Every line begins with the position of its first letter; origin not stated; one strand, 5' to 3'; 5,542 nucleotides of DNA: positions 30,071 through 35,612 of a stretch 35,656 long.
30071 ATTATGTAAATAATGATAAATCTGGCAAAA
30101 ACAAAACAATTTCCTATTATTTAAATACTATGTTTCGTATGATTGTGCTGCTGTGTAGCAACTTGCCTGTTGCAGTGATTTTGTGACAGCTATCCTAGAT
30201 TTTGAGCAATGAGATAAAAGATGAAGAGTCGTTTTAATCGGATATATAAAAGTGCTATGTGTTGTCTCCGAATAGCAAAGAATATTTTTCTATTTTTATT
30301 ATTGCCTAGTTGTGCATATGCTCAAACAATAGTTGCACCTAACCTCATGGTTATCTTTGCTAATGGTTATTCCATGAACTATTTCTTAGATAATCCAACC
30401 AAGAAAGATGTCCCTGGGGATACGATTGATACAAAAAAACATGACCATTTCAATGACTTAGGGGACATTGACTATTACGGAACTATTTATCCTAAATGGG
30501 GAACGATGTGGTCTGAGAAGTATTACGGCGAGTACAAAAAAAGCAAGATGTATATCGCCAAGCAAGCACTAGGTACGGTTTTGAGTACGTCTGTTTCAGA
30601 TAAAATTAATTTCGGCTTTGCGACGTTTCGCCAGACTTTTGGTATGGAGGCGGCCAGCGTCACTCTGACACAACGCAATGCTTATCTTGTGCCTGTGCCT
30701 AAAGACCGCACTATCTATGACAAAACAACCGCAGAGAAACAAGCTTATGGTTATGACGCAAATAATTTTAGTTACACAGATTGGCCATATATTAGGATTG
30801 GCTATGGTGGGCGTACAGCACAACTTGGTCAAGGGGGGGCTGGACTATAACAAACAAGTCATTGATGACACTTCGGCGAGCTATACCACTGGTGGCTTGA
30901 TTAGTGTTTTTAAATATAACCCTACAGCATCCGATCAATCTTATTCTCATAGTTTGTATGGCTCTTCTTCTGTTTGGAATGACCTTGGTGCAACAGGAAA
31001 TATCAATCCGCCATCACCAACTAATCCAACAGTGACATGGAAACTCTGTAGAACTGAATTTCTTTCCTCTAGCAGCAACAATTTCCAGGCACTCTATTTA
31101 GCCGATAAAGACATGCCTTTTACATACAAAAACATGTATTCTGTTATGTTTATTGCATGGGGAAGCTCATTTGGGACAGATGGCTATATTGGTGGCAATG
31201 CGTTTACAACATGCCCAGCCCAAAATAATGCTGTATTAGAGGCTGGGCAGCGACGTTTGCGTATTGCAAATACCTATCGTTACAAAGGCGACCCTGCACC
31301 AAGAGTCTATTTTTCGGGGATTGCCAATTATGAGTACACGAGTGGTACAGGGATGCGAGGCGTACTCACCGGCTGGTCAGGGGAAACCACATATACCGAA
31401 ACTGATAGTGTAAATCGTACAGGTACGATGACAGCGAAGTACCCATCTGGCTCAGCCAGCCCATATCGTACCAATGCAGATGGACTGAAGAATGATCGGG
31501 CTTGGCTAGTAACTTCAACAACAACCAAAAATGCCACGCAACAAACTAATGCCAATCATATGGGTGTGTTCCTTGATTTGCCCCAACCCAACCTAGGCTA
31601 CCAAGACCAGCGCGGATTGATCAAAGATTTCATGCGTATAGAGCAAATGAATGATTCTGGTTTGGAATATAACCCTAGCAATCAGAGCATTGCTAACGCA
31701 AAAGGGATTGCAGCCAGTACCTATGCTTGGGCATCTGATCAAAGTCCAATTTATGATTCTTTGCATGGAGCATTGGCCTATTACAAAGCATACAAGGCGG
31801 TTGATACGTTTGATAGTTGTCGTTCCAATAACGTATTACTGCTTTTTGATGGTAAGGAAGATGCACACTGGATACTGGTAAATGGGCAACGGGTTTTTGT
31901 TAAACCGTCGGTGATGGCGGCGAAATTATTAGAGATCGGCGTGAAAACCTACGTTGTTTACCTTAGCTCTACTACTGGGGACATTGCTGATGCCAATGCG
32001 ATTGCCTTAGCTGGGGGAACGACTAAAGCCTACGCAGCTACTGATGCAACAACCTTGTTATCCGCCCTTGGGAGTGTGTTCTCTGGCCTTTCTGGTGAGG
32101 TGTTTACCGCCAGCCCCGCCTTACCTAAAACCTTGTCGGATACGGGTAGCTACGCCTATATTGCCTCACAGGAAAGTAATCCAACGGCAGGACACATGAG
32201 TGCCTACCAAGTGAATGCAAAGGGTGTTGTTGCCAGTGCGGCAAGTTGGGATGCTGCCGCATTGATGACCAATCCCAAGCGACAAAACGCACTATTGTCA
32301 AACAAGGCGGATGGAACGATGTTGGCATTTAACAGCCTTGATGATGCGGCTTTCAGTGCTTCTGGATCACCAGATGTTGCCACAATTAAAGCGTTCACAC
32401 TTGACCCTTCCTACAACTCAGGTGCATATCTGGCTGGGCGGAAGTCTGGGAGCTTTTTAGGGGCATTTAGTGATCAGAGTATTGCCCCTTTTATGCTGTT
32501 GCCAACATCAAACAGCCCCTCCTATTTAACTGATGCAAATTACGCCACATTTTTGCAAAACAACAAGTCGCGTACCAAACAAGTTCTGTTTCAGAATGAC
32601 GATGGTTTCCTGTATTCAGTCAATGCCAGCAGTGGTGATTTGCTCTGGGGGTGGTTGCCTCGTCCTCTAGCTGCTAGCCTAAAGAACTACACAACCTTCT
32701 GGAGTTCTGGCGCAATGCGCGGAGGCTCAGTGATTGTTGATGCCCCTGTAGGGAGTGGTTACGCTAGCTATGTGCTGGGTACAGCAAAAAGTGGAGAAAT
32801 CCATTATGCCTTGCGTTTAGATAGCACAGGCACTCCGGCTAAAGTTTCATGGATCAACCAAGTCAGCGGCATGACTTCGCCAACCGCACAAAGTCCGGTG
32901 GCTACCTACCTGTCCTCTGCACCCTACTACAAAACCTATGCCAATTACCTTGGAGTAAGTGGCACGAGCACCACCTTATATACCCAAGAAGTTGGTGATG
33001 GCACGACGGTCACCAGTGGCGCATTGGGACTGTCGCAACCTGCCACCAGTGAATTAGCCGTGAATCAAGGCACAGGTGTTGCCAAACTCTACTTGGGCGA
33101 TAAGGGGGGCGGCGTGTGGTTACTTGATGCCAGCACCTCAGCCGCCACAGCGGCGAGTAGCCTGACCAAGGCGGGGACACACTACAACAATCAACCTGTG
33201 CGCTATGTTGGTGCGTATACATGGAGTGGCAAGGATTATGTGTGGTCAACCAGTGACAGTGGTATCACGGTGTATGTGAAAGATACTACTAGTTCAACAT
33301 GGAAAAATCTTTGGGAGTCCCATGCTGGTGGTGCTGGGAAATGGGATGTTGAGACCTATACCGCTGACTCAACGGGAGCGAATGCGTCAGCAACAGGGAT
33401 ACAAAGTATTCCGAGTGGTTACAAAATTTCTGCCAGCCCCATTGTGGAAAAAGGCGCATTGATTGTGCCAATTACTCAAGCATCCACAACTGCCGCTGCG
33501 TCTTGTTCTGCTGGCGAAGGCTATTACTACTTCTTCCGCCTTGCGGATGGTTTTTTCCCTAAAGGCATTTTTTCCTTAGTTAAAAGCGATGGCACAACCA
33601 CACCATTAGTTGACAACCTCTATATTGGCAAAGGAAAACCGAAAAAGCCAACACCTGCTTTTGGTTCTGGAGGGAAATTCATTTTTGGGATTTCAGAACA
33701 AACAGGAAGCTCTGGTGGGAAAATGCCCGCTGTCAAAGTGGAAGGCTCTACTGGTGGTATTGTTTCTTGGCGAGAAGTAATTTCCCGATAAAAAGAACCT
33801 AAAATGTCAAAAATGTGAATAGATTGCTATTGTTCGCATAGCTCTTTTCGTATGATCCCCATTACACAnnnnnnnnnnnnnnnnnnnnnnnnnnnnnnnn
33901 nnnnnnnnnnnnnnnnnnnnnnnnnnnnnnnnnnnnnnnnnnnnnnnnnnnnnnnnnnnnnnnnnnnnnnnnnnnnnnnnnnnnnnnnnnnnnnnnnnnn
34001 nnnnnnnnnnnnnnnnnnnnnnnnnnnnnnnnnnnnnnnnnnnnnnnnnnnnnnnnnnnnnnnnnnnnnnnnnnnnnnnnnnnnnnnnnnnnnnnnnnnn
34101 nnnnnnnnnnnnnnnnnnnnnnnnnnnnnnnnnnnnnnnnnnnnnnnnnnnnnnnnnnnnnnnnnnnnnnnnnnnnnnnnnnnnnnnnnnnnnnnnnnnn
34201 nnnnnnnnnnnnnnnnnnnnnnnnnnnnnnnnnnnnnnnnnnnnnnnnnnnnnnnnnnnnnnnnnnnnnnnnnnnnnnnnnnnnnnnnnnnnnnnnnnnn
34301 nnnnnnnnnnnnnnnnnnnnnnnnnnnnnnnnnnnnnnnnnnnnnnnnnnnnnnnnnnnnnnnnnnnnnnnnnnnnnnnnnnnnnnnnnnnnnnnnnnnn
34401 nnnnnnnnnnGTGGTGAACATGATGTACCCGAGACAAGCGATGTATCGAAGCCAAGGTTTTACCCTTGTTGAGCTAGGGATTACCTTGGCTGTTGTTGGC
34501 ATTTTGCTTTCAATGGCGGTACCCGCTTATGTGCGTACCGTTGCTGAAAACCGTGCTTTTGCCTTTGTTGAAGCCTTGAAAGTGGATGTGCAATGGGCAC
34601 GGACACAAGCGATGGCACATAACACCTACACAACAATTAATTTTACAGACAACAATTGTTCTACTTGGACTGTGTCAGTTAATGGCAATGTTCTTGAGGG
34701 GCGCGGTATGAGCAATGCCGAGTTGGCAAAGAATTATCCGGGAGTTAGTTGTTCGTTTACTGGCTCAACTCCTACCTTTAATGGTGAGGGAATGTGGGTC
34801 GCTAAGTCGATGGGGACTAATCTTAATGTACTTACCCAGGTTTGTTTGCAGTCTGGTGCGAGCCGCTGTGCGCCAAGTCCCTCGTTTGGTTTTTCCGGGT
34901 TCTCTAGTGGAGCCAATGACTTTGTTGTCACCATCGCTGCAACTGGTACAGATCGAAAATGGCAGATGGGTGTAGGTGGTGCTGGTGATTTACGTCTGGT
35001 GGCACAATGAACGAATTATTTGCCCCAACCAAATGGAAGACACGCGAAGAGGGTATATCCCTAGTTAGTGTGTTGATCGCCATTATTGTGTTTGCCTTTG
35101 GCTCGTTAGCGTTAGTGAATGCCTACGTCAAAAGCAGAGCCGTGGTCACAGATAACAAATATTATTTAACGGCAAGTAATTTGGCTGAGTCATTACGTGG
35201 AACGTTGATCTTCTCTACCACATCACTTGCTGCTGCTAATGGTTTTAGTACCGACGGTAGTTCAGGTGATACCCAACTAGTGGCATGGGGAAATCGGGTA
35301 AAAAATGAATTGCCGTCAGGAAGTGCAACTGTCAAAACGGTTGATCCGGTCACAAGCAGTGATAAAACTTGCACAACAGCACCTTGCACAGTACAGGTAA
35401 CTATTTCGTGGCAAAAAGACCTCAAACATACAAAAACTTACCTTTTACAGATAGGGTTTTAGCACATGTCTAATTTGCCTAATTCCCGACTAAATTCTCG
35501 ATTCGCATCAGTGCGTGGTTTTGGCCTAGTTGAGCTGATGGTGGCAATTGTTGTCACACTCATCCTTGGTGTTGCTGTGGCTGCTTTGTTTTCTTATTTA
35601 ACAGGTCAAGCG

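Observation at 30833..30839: PilY1/PilC-like tip adhesin gene split by a frameshift at a G7 homopolymer, a possible phase-variation switch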

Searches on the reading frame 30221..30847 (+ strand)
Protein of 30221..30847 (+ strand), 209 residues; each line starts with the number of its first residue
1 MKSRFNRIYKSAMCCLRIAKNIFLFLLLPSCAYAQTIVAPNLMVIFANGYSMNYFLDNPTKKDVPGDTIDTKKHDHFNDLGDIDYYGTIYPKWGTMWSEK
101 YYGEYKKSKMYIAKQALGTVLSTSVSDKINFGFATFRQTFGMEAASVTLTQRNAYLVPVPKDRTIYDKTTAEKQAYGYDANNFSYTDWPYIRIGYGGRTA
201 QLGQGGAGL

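Call 11: list_cluster_members(proteins=[P0001, window:30221-30847:+, P0002])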
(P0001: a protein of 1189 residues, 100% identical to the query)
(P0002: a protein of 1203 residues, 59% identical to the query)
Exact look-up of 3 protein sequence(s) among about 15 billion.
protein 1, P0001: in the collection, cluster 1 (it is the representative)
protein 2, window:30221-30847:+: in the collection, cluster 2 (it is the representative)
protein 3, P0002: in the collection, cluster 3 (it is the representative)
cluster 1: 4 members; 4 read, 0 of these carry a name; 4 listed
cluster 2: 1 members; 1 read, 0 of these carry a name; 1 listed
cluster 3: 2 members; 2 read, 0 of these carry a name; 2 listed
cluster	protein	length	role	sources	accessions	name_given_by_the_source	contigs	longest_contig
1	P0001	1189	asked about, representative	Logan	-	-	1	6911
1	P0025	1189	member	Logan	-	-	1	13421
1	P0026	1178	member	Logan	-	-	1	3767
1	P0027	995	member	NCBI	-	-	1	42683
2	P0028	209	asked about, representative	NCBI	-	-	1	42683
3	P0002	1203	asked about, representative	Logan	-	-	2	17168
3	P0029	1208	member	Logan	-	-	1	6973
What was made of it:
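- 30221..30850 (+): 5' fragment of the PilY1-family gene. It covers the Sec-type signal peptide (about codons 1-34, ..SCAYA|QT..), strand 1 and helix 1 of the vWA-like core, and the start of the beta-rich insertion. It ends at a TAA reached after the frameshift. The 209-aa product is a singleton in the 15-billion-protein collection (call 11).
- The truncated 209-aa product is a singleton among about 15 billion proteins (call 11). The truncated product is seen nowhere else (call 11). A 42.7-kb contig (call 11) is more typical of short-read assembly, where G7 miscalls are rare.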

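Call 12: find_encoding_contigs(protein=P0025, flank=10000, max_places=10)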
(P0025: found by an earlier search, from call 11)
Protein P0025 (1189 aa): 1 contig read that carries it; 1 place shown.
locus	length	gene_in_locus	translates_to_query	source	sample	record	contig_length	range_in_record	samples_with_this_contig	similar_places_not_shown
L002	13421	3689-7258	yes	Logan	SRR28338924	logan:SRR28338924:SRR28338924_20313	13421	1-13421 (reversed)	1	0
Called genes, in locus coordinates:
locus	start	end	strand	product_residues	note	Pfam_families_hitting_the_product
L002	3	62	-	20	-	?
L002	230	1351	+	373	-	PF00814:TsaD, PF22521:HypF_C_2 (weak)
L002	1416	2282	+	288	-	-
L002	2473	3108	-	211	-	PF02660:G3P_acyltransf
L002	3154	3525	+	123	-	PF02152:FolB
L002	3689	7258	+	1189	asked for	-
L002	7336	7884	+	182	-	PF07963:N_methyl, PF16732:ComP_DUS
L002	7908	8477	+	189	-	PF07963:N_methyl (faint)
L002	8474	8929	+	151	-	-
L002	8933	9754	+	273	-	PF16074:PilW (weak)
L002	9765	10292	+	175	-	-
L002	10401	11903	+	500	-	PF01656:CbiA, PF13500:AAA_26, PF07685:GATase_3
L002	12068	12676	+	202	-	PF00677:Lum_binding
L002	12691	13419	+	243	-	?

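Call 13: find_encoding_contigs(protein=P0026, flank=10000, max_places=10)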
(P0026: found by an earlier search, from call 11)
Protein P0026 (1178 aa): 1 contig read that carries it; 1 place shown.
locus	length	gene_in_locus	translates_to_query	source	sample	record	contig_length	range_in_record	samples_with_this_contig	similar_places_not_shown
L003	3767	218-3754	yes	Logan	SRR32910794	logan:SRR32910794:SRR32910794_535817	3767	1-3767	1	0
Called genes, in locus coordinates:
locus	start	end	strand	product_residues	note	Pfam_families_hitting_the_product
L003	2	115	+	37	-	?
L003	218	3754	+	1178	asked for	-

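Call 14: find_encoding_contigs(protein=P0027, flank=10000, max_places=10)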
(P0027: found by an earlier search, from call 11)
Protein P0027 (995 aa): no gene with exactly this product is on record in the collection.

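Call 62: search_protein_families(library=ncbifam, proteins=[L002:1416-2282:+, L002:8933-9754:+, L002:9765-10292:+], max_evalue=0.01)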
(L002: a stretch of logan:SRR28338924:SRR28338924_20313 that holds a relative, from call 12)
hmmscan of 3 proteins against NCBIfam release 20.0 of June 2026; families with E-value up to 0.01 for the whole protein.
L002:1416-2282:+ (288 aa): 0 families

L002:8933-9754:+ (273 aa): 2 families
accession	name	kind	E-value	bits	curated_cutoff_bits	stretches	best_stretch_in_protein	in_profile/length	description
TIGR03750.1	conj_TIGR03750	hypoth_equivalog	0.00027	20.9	70.75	1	7-48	6-47/111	TIGR03750 family conjugal transfer protein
NF007848.0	PRK10557.1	equivalog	0.001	18.4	120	1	14-80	8-74/192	prepilin peptidase-dependent protein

L002:9765-10292:+ (175 aa): 0 families

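Call 63: search_protein_families(library=pfam, proteins=[L002:1416-2282:+, L002:8933-9754:+, L002:9765-10292:+], max_evalue=0.01)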
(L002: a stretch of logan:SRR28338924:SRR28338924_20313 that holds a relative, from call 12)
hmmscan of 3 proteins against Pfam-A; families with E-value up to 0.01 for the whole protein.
L002:1416-2282:+ (288 aa): 0 families

L002:8933-9754:+ (273 aa): 2 families
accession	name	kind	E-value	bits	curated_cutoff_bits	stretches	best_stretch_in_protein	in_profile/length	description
PF16074.10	PilW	-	1.2e-06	29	26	1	192-268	58-124/124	Type IV Pilus-assembly protein W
PF07963.17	N_methyl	-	0.00023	21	21.2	1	16-38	4-26/27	Prokaryotic N-terminal methylation motif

L002:9765-10292:+ (175 aa): 0 families

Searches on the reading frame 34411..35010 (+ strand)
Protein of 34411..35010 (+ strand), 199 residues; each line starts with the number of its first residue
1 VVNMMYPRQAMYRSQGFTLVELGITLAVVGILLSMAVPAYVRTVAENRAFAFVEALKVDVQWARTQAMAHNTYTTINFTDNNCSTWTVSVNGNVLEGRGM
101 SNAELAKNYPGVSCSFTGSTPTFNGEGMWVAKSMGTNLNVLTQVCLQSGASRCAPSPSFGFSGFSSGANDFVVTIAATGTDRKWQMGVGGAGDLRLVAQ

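Call 7: search_protein_families(library=pfam, proteins=[window:34411-35010:+], max_evalue=0.01)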
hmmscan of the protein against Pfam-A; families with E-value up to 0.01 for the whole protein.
window:34411-35010:+ (199 aa): 1 family
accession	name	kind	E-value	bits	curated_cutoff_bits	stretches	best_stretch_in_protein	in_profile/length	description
PF07963.17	N_methyl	-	2e-05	24.4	21.2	1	11-36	1-26/27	Prokaryotic N-terminal methylation motif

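Call 8: search_protein_families(library=ncbifam, proteins=[window:34411-35010:+], max_evalue=0.01)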
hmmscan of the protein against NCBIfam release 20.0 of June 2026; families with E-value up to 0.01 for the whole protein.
window:34411-35010:+ (199 aa): 9 families
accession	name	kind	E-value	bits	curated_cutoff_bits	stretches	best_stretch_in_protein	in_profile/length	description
NF040982.1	ComGD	equivalog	1.9e-07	31.6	70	1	15-85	2-72/139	competence type IV pilus minor pilin ComGD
TIGR01708.2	typeII_sec_gspH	equivalog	6.3e-06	26.3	80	1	14-80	1-67/169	type II secretion system minor pseudopilin GspH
NF041775.1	typeIV_PilA_Myxo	equivalog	2.4e-05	24.4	400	1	13-48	9-44/214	type IV pilin protein PilA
NF007862.0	PRK10574.1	equivalog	3.2e-05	24.1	138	1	12-45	2-35/145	prepilin peptidase-dependent pilin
TIGR02532.1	IV_pilin_GFxxxE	domain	6.8e-05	22.6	16.3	1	15-37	2-24/24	prepilin-type N-terminal cleavage/methylation domain-containing protein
NF007800.0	PRK10506.1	equivalog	0.00022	21.1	158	1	9-115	3-109/163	prepilin peptidase-dependent protein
TIGR02596.1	TIGR02596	subfamily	0.00023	21.3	70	1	17-78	1-62/196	Verru_Chthon cassette protein D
NF040999.1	pilin_ComGC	equivalog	0.002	18.3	75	1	15-42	2-29/84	competence type IV pilus major pilin ComGC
TIGR01710.1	typeII_sec_gspG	equivalog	0.0024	17.9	88.85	1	15-48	1-34/134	type II secretion system major pseudopilin GspG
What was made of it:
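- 34441..35010 (+): FimT/FimU (GspH-like) minor pilin. It is 189 aa as called in relatives; the mechanical ORF starts at 34411. N_methyl in Pfam; weak, below cut-off GspH and ComGD matches in NCBIfam (calls 7, 8).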

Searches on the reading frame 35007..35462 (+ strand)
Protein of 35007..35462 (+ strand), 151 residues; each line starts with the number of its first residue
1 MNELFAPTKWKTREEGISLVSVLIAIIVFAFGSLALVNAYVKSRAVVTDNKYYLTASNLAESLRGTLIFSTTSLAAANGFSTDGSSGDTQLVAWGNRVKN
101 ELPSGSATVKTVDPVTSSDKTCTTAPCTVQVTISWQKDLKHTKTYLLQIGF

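Call 7: search_protein_families(library=pfam, proteins=[window:35007-35462:+], max_evalue=0.01)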
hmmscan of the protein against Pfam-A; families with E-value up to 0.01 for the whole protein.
window:35007-35462:+ (151 aa): 0 families

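Call 8: search_protein_families(library=ncbifam, proteins=[window:35007-35462:+], max_evalue=0.01)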
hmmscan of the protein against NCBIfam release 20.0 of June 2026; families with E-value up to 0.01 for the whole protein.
window:35007-35462:+ (151 aa): 1 family
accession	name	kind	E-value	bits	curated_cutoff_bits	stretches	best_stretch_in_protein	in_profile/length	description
TIGR02523.1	type_IV_pilV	equivalog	8.8e-09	36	52.2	1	15-75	2-62/139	type IV pilus modification protein PilV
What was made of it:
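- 35007..35462 (+): PilV-like minor pilin (151 aa). TIGR02523 type_IV_pilV at E 8.8e-9, below the curated cut-off (call 8).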

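Call 58: find_encoding_contigs(protein=window:35007-35459:+, flank=10000, max_places=10)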
Protein window:35007-35459:+ (151 aa): 6 contigs read that carry it; 6 places shown.
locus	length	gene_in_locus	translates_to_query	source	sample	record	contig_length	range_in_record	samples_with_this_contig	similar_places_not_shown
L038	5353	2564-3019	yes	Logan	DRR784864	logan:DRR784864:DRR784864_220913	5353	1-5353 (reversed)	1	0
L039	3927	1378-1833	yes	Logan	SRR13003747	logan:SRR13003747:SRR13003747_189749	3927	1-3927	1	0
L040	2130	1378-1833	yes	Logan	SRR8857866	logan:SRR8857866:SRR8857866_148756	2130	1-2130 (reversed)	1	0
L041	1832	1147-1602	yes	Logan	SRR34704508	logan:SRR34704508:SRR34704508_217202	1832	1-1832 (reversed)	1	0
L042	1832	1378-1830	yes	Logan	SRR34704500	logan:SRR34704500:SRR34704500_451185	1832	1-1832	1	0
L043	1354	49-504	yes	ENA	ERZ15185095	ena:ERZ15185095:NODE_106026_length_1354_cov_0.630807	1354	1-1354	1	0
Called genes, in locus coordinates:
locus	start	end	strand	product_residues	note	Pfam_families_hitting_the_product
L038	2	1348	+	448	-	?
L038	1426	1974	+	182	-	PF07963:N_methyl, PF16732:ComP_DUS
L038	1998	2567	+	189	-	PF07963:N_methyl (faint)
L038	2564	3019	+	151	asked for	-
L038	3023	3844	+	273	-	PF16074:PilW (weak)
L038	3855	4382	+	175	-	-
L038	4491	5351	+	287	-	?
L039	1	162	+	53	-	?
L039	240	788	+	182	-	PF07963:N_methyl, PF16732:ComP_DUS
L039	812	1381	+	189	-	PF07963:N_methyl (faint)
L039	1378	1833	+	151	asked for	-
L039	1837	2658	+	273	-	PF16074:PilW (weak)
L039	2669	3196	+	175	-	-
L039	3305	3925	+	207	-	?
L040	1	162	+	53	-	?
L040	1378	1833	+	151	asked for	-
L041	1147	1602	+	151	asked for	-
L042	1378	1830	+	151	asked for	?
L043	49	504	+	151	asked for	-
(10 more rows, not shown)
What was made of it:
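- Tried and rejected: The contigs found stop short of it (call 58).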
